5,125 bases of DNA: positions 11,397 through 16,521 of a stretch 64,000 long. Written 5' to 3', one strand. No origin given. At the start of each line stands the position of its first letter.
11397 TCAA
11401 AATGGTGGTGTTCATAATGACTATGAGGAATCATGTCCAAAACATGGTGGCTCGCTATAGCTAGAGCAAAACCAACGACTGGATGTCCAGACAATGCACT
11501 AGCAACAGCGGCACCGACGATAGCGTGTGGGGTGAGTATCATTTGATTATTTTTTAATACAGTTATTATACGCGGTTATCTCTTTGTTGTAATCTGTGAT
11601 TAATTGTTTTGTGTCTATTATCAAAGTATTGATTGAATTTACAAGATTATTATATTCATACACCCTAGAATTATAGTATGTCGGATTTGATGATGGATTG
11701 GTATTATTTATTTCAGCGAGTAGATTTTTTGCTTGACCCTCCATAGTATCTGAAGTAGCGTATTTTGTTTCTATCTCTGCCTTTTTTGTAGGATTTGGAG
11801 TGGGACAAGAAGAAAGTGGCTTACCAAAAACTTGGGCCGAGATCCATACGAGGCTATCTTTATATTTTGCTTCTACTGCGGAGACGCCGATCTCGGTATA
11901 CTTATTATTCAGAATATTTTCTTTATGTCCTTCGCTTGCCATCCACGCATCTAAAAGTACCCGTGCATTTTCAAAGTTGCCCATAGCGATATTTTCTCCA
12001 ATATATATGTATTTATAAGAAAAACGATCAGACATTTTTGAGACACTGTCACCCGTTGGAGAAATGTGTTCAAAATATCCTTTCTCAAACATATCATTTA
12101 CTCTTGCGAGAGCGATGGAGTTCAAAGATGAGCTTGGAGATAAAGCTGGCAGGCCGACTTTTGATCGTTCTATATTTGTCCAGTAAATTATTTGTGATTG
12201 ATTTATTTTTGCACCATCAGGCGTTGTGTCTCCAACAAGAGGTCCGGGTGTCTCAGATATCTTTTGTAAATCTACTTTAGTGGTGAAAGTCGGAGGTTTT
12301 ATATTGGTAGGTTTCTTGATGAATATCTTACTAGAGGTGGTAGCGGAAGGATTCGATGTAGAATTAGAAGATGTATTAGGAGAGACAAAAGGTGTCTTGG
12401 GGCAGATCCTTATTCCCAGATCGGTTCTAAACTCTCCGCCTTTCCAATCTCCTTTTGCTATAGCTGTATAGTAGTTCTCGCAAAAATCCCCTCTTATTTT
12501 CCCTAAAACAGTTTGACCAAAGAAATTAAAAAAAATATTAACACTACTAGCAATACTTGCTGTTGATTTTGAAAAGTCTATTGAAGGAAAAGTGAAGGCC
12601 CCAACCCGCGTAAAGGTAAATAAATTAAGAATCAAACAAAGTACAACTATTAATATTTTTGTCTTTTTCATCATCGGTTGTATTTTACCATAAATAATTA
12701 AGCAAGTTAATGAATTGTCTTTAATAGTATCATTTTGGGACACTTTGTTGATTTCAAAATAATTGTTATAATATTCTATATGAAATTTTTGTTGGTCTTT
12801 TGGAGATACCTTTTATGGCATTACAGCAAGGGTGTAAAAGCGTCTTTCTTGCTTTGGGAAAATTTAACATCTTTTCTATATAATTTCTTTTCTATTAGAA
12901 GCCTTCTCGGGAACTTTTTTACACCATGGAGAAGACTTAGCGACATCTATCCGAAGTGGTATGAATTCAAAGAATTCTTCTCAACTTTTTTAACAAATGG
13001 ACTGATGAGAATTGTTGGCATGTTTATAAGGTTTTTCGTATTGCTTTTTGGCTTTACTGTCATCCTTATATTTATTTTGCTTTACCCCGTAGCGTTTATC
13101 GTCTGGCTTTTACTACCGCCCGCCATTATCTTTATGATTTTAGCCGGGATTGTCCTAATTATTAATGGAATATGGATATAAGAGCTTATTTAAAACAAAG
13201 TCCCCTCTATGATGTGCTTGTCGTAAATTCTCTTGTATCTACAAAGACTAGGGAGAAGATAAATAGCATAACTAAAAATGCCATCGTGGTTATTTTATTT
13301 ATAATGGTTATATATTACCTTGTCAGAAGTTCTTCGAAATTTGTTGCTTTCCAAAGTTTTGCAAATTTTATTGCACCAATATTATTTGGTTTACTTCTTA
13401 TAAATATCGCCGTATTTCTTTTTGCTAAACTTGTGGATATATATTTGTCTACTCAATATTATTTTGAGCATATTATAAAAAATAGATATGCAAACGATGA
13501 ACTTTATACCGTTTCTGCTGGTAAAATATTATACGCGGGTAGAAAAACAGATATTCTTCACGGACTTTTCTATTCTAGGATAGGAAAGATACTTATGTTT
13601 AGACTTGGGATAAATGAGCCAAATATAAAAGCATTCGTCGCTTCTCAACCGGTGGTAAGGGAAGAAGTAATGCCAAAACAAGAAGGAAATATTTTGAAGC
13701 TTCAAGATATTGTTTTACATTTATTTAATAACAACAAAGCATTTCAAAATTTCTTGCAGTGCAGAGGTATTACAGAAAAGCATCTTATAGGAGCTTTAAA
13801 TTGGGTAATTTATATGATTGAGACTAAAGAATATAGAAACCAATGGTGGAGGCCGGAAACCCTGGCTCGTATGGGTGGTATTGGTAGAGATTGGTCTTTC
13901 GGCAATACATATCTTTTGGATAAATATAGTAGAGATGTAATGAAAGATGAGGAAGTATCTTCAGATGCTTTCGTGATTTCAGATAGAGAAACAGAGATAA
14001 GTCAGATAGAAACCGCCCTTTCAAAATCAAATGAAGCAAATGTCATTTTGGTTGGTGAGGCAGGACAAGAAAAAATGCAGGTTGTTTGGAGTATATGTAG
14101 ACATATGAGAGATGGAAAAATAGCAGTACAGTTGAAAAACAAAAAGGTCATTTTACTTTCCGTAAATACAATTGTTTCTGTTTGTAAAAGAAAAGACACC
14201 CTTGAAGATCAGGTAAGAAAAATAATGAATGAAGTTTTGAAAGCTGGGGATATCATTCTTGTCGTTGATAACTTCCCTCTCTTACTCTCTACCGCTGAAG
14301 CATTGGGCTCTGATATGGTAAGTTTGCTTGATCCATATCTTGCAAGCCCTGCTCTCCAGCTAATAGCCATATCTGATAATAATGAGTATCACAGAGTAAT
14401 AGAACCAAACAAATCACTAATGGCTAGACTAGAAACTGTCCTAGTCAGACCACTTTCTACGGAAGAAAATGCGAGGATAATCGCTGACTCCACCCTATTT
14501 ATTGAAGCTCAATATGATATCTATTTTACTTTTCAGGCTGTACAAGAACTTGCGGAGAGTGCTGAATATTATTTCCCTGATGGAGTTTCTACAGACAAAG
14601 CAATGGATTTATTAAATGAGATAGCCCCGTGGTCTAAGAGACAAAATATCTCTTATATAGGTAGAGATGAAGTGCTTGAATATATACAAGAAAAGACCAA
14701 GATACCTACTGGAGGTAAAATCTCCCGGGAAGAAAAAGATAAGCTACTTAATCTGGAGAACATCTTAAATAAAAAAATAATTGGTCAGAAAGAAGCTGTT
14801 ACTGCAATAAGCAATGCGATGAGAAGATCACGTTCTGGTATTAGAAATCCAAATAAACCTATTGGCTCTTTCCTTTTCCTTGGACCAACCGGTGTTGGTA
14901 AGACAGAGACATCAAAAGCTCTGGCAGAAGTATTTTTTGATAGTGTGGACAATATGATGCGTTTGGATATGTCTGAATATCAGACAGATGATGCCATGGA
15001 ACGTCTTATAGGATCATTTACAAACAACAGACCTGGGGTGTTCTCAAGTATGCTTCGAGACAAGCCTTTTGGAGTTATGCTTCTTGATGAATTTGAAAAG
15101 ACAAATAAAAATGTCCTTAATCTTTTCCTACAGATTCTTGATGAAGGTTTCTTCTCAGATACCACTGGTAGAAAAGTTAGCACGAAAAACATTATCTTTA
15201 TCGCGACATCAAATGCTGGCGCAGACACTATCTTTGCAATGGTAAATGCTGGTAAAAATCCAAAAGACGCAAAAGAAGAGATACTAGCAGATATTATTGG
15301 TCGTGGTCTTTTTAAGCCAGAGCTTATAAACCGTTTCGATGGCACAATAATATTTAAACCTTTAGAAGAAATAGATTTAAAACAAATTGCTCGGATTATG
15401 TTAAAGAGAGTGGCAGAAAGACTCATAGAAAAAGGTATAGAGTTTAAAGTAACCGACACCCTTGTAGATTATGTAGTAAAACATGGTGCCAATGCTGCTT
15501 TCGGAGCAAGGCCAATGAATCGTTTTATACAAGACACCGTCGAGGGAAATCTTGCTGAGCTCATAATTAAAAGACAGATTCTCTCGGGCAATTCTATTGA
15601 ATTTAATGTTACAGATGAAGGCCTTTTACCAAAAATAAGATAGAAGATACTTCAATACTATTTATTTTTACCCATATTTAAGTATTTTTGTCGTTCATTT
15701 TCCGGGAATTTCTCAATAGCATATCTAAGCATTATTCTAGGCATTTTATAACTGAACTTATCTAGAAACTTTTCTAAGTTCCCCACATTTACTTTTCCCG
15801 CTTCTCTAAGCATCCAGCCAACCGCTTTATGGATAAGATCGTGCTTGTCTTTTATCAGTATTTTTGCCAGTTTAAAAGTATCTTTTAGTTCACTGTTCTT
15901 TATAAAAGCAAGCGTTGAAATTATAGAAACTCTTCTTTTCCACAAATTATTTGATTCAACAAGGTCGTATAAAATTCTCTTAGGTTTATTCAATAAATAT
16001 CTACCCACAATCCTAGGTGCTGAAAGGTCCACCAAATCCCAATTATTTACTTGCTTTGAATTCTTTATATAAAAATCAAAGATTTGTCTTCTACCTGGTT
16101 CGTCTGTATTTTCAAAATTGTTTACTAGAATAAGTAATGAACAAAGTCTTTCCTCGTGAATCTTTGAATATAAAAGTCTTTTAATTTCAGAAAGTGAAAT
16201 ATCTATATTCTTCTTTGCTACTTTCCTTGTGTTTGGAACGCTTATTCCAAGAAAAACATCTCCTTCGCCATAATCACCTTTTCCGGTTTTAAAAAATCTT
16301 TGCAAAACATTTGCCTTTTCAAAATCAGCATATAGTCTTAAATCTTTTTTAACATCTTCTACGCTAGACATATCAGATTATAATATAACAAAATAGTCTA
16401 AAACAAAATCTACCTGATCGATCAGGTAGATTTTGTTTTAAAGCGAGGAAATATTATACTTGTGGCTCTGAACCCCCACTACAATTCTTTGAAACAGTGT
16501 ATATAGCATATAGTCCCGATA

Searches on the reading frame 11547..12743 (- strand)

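Call 20: search_protein_families(library=pfam, proteins=[window:11547-12743:-], max_evalue=0.0001)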
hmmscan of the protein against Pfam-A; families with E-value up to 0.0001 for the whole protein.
window:11547-12743:- (398 aa): 1 family
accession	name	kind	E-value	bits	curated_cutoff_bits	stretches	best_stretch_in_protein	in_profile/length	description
PF00188.32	CAP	-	3.4e-17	63.8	21.1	1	189-300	4-113/117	Cysteine-rich secretory protein family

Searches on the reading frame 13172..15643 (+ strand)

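Call 20: search_protein_families(library=pfam, proteins=[window:13172-15643:+], max_evalue=0.0001)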
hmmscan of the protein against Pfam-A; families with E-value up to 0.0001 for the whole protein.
window:13172-15643:+ (823 aa): 5 families
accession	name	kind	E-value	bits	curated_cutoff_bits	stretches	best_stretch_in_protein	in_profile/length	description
PF07724.20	AAA_2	-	7.9e-39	133.8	27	1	562-723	1-164/166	AAA domain (Cdc48 subfamily)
PF10431.15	ClpB_D2-small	-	1.1e-20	73.9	21.9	1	731-810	1-80/81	C-terminal, D2-small domain, of ClpB protein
PF07728.20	AAA_5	-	3.3e-10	40.5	22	1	567-682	2-123/139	AAA domain (dynein-related subfamily)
PF00004.35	AAA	-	3.9e-08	34.3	21.2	1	568-686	2-113/131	ATPase family associated with various cellular activities (AAA)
PF00158.32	Sigma54_activat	-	8e-05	22.8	20.2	0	547-683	5-144/168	Sigma-54 interaction domain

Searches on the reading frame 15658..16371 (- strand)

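Call 65: search_protein_families(library=pfam, proteins=[window:15658-16371:-], max_evalue=0.001)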
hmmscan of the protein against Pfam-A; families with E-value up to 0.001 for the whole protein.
window:15658-16371:- (237 aa): 1 family
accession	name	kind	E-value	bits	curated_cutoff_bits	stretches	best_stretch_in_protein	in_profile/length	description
PF08713.17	DNA_alkylation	-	2.4e-59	201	21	1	7-222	1-213/213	DNA alkylation repair enzyme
